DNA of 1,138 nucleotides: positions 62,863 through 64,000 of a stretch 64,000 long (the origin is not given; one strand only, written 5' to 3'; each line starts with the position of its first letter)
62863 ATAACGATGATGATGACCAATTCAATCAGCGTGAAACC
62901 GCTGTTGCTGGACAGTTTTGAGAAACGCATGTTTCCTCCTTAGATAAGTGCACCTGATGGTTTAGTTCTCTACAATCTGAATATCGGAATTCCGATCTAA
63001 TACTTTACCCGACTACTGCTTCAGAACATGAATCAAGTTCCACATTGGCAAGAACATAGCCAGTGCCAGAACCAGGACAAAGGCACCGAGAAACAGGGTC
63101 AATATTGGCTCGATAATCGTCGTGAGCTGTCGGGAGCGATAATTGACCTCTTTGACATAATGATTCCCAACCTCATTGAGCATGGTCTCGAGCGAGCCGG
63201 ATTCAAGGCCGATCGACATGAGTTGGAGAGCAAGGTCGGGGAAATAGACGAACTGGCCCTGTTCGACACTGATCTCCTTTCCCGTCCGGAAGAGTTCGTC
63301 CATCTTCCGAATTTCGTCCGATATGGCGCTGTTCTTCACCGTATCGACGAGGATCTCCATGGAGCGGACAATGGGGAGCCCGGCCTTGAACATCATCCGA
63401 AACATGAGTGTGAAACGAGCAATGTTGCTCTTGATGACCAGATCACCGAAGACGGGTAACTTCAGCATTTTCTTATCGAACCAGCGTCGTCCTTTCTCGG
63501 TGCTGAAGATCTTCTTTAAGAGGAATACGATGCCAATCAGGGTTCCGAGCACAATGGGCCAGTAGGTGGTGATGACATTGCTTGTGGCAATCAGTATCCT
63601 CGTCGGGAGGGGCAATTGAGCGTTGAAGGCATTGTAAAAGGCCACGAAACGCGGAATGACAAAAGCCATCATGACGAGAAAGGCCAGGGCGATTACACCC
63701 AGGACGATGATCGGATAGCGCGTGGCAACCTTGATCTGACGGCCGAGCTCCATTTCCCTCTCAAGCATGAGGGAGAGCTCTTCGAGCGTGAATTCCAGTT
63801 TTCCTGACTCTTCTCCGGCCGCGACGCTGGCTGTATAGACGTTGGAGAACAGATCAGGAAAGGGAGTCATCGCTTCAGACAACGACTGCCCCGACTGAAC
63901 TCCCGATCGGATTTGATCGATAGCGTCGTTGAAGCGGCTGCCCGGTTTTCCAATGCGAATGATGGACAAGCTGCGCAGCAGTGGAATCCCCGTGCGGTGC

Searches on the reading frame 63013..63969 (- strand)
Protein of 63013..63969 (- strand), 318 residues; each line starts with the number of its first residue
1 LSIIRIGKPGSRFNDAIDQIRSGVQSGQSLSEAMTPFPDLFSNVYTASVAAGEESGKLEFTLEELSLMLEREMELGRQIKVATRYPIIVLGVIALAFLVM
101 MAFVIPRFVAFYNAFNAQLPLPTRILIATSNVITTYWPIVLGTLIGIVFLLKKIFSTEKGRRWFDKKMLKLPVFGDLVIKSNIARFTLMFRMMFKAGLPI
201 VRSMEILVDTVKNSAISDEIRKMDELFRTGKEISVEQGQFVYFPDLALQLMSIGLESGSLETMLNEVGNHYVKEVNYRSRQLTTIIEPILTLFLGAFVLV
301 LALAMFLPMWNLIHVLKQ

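Call 74: search_protein_families(library=pfam, proteins=[window:63013-63969:-], max_evalue=0.001)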
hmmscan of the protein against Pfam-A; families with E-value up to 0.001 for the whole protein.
window:63013-63969:- (318 aa): 1 family
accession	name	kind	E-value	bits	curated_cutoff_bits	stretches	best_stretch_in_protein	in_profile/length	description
PF00482.28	T2SSF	-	1e-43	148.7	25.2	2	186-308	1-125/125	Type II secretion system (T2SS), protein F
